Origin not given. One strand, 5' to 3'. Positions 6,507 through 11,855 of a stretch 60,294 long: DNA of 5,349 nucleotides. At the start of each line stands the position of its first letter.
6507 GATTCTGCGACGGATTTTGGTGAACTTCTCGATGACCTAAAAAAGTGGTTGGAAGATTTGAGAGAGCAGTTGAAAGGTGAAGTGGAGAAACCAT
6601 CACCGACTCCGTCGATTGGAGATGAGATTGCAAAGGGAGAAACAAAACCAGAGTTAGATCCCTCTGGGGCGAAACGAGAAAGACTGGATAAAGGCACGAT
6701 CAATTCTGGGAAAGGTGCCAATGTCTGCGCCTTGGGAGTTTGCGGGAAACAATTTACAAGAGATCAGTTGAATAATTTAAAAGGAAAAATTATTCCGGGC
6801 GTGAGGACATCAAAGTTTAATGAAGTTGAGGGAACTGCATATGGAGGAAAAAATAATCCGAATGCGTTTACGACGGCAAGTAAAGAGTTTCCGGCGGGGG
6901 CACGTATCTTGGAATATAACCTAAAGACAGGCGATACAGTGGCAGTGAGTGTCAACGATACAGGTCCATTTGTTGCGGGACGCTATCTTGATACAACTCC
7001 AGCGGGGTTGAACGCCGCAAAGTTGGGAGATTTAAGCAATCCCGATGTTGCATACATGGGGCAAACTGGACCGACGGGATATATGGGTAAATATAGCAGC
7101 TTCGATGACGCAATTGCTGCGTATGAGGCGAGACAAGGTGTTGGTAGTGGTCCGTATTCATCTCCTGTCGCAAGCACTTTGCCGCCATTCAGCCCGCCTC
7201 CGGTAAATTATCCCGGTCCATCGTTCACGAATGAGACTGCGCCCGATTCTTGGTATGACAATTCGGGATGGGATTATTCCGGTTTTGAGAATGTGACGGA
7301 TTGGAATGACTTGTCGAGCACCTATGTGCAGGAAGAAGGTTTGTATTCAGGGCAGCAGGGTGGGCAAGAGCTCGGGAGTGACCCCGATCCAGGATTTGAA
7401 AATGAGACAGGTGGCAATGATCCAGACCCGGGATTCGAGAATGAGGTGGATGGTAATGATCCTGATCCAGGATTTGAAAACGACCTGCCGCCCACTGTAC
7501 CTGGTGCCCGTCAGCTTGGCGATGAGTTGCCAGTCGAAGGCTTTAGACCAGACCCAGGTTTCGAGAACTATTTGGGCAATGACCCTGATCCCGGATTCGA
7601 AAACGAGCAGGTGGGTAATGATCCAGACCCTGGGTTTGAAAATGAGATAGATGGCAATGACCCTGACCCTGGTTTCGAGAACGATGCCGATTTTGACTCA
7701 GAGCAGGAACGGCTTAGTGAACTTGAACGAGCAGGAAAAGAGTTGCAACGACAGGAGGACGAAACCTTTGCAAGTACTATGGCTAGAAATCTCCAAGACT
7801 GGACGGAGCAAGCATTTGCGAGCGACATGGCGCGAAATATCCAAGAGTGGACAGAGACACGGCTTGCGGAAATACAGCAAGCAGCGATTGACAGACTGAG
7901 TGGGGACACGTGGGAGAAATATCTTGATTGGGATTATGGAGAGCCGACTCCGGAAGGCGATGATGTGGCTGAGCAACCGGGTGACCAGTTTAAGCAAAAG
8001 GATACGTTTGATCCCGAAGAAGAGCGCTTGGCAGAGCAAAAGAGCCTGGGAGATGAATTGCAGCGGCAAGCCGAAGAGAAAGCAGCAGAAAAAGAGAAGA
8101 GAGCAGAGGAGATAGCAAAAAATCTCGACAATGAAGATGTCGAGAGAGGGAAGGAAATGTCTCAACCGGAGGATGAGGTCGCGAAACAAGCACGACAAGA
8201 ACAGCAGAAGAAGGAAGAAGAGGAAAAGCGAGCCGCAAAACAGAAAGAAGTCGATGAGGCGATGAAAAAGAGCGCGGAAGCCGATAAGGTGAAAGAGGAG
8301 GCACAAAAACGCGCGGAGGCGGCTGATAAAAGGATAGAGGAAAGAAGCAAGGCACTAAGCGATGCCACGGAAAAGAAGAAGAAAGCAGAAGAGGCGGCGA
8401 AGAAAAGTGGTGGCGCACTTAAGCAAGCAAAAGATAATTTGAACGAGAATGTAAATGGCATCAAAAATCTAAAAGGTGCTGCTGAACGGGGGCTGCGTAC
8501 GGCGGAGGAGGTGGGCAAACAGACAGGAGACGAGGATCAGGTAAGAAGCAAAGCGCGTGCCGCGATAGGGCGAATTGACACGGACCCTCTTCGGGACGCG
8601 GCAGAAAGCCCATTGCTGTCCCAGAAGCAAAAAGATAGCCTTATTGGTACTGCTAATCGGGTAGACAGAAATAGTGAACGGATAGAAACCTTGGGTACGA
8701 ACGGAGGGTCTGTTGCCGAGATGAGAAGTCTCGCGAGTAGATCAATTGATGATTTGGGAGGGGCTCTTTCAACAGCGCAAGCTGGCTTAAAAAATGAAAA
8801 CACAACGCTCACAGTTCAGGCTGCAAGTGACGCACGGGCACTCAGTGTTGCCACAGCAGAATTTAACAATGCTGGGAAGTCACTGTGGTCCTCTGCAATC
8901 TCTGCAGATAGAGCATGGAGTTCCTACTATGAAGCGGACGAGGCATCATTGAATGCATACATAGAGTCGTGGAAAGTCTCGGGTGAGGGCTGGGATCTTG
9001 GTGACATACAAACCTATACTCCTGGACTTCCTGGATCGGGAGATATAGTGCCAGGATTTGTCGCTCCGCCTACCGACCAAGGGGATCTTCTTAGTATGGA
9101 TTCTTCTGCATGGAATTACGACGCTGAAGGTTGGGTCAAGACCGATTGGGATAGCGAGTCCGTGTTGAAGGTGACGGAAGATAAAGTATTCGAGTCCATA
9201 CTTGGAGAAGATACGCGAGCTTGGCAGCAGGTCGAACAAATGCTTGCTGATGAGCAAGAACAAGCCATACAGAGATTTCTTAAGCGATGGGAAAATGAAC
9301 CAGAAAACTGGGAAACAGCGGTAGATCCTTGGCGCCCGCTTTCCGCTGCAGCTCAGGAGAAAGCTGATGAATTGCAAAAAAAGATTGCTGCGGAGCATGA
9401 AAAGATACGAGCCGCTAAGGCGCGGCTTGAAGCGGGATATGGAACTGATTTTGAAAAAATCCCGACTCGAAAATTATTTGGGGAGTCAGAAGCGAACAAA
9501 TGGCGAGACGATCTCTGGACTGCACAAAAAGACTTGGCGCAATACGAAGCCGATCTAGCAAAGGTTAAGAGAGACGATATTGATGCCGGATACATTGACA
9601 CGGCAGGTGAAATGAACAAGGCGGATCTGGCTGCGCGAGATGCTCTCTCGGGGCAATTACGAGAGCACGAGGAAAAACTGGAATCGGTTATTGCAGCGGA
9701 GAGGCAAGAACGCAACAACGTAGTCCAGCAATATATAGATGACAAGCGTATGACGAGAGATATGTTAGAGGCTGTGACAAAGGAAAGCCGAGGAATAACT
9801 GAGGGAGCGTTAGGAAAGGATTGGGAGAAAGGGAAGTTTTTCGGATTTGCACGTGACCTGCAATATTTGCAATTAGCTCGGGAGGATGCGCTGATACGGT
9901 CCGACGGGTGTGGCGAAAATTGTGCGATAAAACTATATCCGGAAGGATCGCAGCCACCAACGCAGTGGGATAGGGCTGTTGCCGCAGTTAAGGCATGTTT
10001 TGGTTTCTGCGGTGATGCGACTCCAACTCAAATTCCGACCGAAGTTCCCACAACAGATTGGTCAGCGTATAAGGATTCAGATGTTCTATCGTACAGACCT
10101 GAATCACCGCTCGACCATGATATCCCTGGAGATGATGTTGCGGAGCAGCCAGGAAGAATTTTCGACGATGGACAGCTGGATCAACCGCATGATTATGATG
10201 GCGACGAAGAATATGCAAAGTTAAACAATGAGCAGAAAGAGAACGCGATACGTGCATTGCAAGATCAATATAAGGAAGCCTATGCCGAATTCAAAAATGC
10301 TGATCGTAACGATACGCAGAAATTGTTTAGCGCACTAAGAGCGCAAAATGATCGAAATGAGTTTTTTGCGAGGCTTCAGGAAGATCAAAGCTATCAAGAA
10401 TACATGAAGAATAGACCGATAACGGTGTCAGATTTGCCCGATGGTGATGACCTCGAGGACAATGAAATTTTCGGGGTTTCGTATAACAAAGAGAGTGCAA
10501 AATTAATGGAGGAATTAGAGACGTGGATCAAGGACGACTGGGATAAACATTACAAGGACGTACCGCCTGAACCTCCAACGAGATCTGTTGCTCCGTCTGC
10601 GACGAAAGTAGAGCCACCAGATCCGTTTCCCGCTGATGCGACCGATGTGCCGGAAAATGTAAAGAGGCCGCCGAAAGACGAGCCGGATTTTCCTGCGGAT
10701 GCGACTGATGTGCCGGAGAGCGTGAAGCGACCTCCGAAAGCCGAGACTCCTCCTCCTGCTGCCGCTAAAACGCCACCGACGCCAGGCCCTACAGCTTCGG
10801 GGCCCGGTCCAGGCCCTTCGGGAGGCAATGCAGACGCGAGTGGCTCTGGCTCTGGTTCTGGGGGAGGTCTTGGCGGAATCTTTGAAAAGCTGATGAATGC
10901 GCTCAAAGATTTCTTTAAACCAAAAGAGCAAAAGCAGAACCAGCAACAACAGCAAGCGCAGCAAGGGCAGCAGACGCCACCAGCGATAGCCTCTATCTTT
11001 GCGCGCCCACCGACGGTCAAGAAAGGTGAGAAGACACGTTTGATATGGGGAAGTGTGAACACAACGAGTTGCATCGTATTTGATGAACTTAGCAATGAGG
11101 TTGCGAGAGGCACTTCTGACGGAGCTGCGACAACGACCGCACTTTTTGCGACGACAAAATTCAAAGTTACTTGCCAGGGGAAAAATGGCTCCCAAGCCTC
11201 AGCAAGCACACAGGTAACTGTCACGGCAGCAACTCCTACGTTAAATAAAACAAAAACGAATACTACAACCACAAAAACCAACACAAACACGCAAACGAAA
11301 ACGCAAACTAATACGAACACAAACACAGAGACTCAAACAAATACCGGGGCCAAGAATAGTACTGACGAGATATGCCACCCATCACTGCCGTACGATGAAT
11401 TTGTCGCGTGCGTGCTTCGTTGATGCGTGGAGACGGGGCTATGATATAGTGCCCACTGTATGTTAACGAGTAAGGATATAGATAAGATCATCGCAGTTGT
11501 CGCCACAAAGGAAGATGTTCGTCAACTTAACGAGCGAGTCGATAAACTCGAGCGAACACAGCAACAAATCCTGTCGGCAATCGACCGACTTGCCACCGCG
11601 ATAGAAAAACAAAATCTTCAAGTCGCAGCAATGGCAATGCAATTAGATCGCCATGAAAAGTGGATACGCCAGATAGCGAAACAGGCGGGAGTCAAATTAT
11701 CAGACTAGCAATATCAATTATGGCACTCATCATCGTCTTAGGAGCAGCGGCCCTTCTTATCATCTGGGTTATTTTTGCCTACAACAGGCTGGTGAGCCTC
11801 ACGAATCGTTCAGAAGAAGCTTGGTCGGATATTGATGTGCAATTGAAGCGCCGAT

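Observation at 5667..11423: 1918-aa modular surface giant with an RlpA-like (DPBB) peptidoglycan-binding/lytic module: candidate host-contact machine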

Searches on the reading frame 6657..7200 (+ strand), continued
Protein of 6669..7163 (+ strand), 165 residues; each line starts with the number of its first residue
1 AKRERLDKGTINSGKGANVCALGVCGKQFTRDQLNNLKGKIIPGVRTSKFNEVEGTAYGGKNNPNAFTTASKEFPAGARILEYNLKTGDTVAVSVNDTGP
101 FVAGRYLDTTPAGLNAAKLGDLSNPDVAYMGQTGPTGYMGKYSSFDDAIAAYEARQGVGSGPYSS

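Call 45: fold_search(model_id=the predicted structure, library=pdb)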
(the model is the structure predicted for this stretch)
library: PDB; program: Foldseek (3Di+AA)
matches with E <= 10: 771; with E <= 0.001: 3
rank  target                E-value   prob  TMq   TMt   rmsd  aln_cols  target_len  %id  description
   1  4avr_A                2.4e-07  1.00  0.49  0.83   1.7        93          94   29  Crystal structure of the hypothetical protein Pa4485 from Pseudomonas aeruginosa (released 2013-01-09)
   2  8kea_A                1.3e-06  1.00  0.49  0.10  16.2       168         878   17  Cyanophage A-1(L) baseplate-initiators (released 2024-04-10)
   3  6fpg_I                4.6e-04  1.00  0.43  0.46   7.4       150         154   14  Structure of the Ustilago maydis chorismate mutase 1 in complex with a Zea mays kiwellin (released 2019-01-16)
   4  4x9u_B                1.4e-03  1.00  0.46  0.52   5.5       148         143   14  Crystal structure of the kiwifruit allergen Act d 5 (released 2015-07-29)
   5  6fpg_E                1.5e-03  1.00  0.43  0.45   3.4       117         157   14  Structure of the Ustilago maydis chorismate mutase 1 in complex with a Zea mays kiwellin (released 2019-01-16)
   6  6fpg_D                1.5e-03  1.00  0.43  0.46   3.4       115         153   15  Structure of the Ustilago maydis chorismate mutase 1 in complex with a Zea mays kiwellin (released 2019-01-16)
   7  4x9u_A                1.5e-03  1.00  0.46  0.42   5.5       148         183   14  Crystal structure of the kiwifruit allergen Act d 5 (released 2015-07-29)
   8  6fpg_H                2.0e-03  1.00  0.46  0.49   6.0       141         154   13  Structure of the Ustilago maydis chorismate mutase 1 in complex with a Zea mays kiwellin (released 2019-01-16)
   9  5ntb_A                2.5e-03  1.00  0.45  0.65   3.1       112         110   16  Streptomyces papain inhibitor (SPI) (released 2018-03-07)
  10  4pmk_B                2.5e-03  1.00  0.45  0.53   5.6       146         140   12  Crystal structure of kiwellin (released 2014-08-13)
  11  7wvr                  2.7e-03  1.00  0.40  0.34   4.2       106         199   19  Crystal structure of Talaromyces leycettanus JCM12802 expansin (released 2022-12-14)
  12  9ce9_MODEL_1_A        3.8e-03  1.00  0.44  0.67   2.3        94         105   17  Solution NMR structure of the fungal loosenin PcaLOOL12 from Phanerochaete carnosa (released 2024-07-10)
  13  9ms4_A                5.0e-03  1.00  0.44  0.36   3.4       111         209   19  Crystal structure of an expansin (Xa_EXLX1) from Xanthomonas sacchari (released 2025-05-21)
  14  7ksn_A                6.0e-03  1.00  0.39  0.51   5.0       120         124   18  Crystal Structure of Sugarwin (released 2021-09-22)
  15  4js7                  1.0e-02  1.00  0.43  0.36   3.6       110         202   12  Crystal structure of D78N mutant apo form of clavibacter michiganensis expansin (released 2014-03-26)
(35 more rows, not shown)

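Call 67: find_encoding_contigs(protein=P0008, flank=8000, max_places=2)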
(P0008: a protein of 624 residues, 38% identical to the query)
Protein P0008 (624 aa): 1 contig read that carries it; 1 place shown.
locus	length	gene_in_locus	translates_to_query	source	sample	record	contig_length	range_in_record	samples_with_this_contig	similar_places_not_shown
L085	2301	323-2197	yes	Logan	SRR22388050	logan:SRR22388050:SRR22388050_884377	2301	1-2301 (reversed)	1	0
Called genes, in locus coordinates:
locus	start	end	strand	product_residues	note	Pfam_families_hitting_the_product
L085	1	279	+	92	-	?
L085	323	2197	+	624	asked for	PF03330:DPBB_1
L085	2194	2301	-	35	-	?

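Call 68: find_encoding_contigs(protein=P0005, flank=8000, max_places=2)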
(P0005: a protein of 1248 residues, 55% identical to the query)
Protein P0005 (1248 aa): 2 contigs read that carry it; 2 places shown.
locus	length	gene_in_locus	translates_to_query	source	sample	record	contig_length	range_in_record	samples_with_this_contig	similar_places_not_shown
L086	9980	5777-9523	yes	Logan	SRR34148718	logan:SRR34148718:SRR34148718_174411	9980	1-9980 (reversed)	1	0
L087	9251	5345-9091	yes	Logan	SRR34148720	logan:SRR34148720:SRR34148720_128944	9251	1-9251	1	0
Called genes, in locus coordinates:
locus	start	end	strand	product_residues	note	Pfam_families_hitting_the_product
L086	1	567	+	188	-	?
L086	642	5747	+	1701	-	-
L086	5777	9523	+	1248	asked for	PF09374:PG_binding_3 (faint), PF03330:DPBB_1 (weak), PF01471:PG_binding_1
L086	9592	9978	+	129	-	?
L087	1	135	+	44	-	?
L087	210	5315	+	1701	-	-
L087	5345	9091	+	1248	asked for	PF09374:PG_binding_3 (faint), PF03330:DPBB_1 (weak), PF01471:PG_binding_1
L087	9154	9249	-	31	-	?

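Call 70: search_protein_families(library=pfam, proteins=[L086:642-5744:+], max_evalue=0.1)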
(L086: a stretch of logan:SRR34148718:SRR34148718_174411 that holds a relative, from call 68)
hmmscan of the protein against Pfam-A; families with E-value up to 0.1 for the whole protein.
L086:642-5744:+ (1701 aa): 1 family
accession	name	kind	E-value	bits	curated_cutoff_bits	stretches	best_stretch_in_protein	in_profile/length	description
PF01464.25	SLT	-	0.055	13.5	21.3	0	1188-1265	31-98/117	Transglycosylase SLT domain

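Call 74: fold_search(model_id=the predicted structure, library=viral)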
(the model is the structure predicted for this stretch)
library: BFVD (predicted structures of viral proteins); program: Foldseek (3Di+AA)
matches with E <= 10: 613; with E <= 0.001: 12
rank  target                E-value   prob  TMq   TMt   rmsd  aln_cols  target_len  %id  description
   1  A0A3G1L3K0            1.2e-08  1.00  0.51  0.56   1.6        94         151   26  Rare lipoprotein A-like protein [Synechococcus phage S-CBWM1]
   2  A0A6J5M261            1.7e-08  1.00  0.54  0.52   1.4        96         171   27  Rare lipoprotein A [uncultured Caudovirales phage]
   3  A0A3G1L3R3            7.4e-08  1.00  0.51  0.15   1.6        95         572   28  Rare lipoprotein A [Synechococcus phage S-CBWM1]
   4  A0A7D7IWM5            9.9e-08  1.00  0.52  0.71  14.2       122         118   20  (no name in the UniProt tables at hand)
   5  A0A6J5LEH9            2.8e-07  1.00  0.49  0.66   3.1        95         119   30  Endolytic peptidoglycan transglycosylase RlpA [uncultured Caudovirales phage]
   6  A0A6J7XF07            3.2e-07  1.00  0.50  0.67  17.9       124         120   18  Rare lipoprotein A [uncultured Caudovirales phage]
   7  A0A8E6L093            3.4e-06  1.00  0.47  0.09   8.5       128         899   19  (no name in the UniProt tables at hand)
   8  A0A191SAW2            8.2e-06  1.00  0.50  0.18   9.9       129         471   19  (no name in the UniProt tables at hand)
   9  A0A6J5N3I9            9.2e-06  1.00  0.46  0.68   1.8        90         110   26  RlpA-like protein, double-psi beta-barrel domain containing protein [uncultured Caudovirales phage]
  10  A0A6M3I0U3            1.8e-05  1.00  0.48  0.65   3.9       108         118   22  (no name in the UniProt tables at hand)
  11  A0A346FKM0            7.5e-05  1.00  0.43  0.33  11.5       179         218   13  Uncharacterized protein [Synechococcus virus S-PRM1]
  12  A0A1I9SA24            3.6e-04  1.00  0.42  0.35  11.3       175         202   15  Uncharacterized protein [Rhodococcus phage Weasels2]
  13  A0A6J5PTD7            1.0e-03  1.00  0.41  0.36   5.8       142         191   12  Uncharacterized protein [uncultured Caudovirales phage]
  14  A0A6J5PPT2            2.3e-03  1.00  0.39  0.38   5.0       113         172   17  RlpA-like protein, double-psi beta-barrel domain containing protein [uncultured Caudovirales phage]
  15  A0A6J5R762            2.3e-03  1.00  0.48  0.32  12.1       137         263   17  Uncharacterized protein [uncultured Caudovirales phage]
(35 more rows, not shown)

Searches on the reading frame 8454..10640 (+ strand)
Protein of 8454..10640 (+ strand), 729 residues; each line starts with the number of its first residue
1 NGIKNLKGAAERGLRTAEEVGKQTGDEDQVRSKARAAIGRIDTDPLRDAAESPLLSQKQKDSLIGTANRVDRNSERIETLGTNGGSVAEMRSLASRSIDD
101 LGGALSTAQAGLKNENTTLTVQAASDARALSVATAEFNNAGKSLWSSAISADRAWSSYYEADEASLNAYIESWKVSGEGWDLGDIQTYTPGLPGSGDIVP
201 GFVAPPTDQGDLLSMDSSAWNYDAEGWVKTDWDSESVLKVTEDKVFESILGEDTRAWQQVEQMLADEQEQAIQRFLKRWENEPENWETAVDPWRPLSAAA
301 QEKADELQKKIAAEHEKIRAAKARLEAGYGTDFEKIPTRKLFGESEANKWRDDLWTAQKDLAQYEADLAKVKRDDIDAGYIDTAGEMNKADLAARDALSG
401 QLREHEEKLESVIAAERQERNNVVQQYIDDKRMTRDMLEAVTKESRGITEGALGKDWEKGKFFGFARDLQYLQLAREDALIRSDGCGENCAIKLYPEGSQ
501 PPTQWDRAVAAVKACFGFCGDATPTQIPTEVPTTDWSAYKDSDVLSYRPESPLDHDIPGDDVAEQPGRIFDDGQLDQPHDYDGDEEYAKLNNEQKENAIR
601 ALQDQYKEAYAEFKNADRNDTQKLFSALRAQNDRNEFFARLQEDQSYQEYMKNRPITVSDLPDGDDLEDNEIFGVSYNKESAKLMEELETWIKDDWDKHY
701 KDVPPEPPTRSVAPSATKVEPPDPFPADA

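Call 82: search_solved_structures(query=window:8454-10640:+, max_evalue=0.1)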
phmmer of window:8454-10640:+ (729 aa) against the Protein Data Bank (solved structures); distinct sequences matched with E-value up to 0.1: 2.
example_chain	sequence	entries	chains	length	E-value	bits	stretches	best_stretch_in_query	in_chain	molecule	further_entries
6clz_B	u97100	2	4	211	0.026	16.4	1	247-325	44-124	Apolipoprotein A-I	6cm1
7sau_A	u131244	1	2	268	0.063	15.1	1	345-465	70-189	GldM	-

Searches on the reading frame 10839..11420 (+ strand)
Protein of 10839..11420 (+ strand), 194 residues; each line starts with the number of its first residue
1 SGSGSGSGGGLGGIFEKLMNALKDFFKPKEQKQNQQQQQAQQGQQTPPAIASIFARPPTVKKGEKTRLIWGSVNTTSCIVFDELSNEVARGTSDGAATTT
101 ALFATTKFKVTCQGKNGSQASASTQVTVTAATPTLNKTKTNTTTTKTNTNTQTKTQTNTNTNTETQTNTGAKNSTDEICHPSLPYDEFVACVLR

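Call 21: find_homologous_proteins(query=window:10839-11420:+, max_evalue=0.001)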
Query window:10839-11420:+: 1556 candidates shared short words with the query, none scored E <= 0.001.

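Call 62: predict_structure(alignment_id=A5)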
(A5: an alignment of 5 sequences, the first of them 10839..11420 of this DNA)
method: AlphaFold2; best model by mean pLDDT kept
length: 194 residues; sequences in the alignment: 5
mean_pLDDT: 68.7   pTM: 0.48
mean pLDDT of the five models: 68.7, 67.8, 66.6, 65.9, 65.7
residues with pLDDT >= 90: 77; 70-90: 12; 50-70: 30; < 50: 75
segments of 3 or more residues with pLDDT < 50: 6-10, 30-41, 141-194
pLDDT, mean of each block of 10 residues (from residue 1): 48 62 58 46 75 97 96 96 96 93 95 94 96 61 44 39 38 38 43 44
secondary structure, 60 per line:
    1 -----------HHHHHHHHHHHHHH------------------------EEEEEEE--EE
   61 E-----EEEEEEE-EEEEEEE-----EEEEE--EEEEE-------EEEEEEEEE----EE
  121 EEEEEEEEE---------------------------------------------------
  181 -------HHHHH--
elements in order: H12-25 E50-56 E59-61 E67-73 E75-81 E87-91 E94-98 E106-114 E119-129 H188-192

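Call 65: fold_search(model_id=the predicted structure, library=pdb)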
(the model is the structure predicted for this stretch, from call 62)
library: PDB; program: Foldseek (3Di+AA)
matches with E <= 10: 1693; with E <= 0.001: 16
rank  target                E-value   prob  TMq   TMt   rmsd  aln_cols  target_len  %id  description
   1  2p9r_B                1.2e-04  1.00  0.31  0.52   3.6        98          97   14  Human alpha2-macroglogulin is composed of multiple domains, as predicted by homology with complement component C3 (released 2007-08-21)
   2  2oxg_D                1.6e-04  1.00  0.36  0.60   2.7        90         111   17  The SoxYZ Complex of Paracoccus pantotrophus (released 2007-05-22)
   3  2oxh_D                1.9e-04  1.00  0.36  0.61   2.5        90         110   17  The SOXYZ Complex of Paracoccus Pantotrophus (released 2007-05-22)
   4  2p9r_A                2.5e-04  1.00  0.31  0.50   3.7        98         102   15  Human alpha2-macroglogulin is composed of multiple domains, as predicted by homology with complement component C3 (released 2007-08-21)
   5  2ox5_D                2.7e-04  1.00  0.38  0.62   3.0        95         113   17  The SoxYZ complex of Paracoccus pantotrophus (released 2007-05-22)
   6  2oxg_Y                3.4e-04  1.00  0.36  0.59   2.6        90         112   17  The SoxYZ Complex of Paracoccus pantotrophus (released 2007-05-22)
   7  2oxg_B                4.0e-04  1.00  0.36  0.60   2.6        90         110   17  The SoxYZ Complex of Paracoccus pantotrophus (released 2007-05-22)
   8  2oxh_B                4.2e-04  1.00  0.36  0.58   2.4        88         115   17  The SOXYZ Complex of Paracoccus Pantotrophus (released 2007-05-22)
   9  2oxg_F                4.5e-04  1.00  0.36  0.59   2.7        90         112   17  The SoxYZ Complex of Paracoccus pantotrophus (released 2007-05-22)
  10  9f2d_D                4.5e-04  1.00  0.35  0.35   3.3        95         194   20  KIR2DL1 bound to RIFIN RBK21 (released 2025-04-09)
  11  2oxh_Y                4.8e-04  1.00  0.35  0.57   3.2        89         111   19  The SOXYZ Complex of Paracoccus Pantotrophus (released 2007-05-22)
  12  3wyr_A                6.3e-04  1.00  0.34  0.35   3.7        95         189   21  Crystal structure of Killer cell immunoglobulin-like receptor 2DL4 (released 2015-03-18)
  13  2ox5_F                7.5e-04  1.00  0.36  0.59   2.6        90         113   17  The SoxYZ complex of Paracoccus pantotrophus (released 2007-05-22)
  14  1m4k                  7.5e-04  1.00  0.34  0.34   3.2        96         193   16  Crystal structure of the human natural killer cell activator receptor KIR2DS2 (CD158j) (released 2003-04-15)
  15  2ox5_Y                8.0e-04  1.00  0.36  0.59   2.6        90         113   17  The SoxYZ complex of Paracoccus pantotrophus (released 2007-05-22)
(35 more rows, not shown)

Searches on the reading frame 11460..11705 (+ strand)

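Call 10: search_protein_families(library=pfam, proteins=[window:11460-11705:+], max_evalue=0.01)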
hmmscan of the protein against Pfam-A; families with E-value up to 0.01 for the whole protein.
window:11460-11705:+ (82 aa): 2 families
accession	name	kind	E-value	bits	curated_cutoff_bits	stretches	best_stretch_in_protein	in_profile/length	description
PF14712.11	Snapin_Pallidin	-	0.0011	19.8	29.6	1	17-74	12-69/89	Snapin/Pallidin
PF15960.10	DUF4763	-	0.0025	17.6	30.1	1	21-78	102-159/236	Domain of unknown function (DUF4763)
